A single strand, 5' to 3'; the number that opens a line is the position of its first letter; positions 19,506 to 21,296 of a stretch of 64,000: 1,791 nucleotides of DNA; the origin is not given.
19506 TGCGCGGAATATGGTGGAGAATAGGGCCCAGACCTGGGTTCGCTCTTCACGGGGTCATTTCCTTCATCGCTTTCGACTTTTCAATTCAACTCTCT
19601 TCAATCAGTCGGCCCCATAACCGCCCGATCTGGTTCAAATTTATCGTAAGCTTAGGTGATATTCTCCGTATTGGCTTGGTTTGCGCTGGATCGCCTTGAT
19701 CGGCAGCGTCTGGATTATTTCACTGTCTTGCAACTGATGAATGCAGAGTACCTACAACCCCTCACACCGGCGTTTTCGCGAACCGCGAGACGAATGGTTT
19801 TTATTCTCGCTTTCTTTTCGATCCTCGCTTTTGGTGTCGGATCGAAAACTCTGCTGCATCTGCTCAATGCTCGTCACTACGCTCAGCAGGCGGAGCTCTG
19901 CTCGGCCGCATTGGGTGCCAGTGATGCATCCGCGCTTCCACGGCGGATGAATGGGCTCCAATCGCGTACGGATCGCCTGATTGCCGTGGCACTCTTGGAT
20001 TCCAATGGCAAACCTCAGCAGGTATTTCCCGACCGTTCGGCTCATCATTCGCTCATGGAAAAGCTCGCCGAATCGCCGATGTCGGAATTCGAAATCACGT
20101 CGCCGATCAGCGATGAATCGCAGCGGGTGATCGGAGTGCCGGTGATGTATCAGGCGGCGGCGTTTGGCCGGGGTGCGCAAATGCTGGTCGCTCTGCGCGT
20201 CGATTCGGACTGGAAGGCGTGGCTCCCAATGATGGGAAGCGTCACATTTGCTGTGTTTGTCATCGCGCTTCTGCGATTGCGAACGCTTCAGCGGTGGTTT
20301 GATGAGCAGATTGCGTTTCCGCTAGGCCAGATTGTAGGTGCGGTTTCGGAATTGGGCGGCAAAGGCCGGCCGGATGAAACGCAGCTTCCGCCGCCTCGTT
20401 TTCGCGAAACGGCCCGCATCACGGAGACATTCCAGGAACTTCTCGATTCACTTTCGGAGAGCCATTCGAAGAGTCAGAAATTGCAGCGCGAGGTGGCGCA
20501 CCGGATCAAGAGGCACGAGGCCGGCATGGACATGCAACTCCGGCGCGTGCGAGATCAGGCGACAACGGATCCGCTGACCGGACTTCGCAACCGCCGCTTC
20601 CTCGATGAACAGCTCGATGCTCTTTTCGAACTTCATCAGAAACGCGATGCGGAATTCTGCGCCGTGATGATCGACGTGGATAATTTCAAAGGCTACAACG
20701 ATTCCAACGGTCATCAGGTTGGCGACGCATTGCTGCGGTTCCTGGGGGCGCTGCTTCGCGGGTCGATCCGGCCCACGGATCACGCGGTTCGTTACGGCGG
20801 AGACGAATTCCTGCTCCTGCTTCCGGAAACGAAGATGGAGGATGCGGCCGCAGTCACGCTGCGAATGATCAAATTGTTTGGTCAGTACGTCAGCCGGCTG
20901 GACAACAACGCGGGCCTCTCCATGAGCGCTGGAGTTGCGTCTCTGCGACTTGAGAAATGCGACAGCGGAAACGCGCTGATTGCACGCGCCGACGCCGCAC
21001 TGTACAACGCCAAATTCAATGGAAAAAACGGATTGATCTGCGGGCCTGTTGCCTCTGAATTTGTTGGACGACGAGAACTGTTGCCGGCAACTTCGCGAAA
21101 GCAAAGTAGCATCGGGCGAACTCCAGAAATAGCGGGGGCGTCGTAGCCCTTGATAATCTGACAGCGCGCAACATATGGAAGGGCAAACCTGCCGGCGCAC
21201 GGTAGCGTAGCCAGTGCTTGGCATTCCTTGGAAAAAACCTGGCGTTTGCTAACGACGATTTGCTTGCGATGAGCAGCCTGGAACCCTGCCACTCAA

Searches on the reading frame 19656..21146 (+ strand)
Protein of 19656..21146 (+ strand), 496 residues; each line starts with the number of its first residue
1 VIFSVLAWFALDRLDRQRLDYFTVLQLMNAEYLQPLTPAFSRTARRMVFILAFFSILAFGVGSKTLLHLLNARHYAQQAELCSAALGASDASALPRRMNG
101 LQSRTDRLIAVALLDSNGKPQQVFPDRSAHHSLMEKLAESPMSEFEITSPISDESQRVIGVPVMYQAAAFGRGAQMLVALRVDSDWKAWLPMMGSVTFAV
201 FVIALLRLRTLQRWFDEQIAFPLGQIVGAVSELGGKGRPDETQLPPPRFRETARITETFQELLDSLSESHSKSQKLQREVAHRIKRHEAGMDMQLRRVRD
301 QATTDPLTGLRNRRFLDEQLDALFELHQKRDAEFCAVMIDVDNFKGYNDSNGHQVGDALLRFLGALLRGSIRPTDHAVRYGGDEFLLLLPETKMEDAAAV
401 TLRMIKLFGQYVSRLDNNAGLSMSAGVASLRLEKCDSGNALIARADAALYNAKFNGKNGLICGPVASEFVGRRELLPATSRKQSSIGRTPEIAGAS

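Call 47: search_protein_families(library=pfam, proteins=[window:19656-21146:+], max_evalue=0.00001)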
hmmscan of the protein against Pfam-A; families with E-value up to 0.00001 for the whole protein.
window:19656-21146:+ (496 aa): 1 family
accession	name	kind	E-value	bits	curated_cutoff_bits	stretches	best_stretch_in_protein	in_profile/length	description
PF00990.26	GGDEF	-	1.3e-40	139.2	23.8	1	302-458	1-160/161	Diguanylate cyclase, GGDEF domain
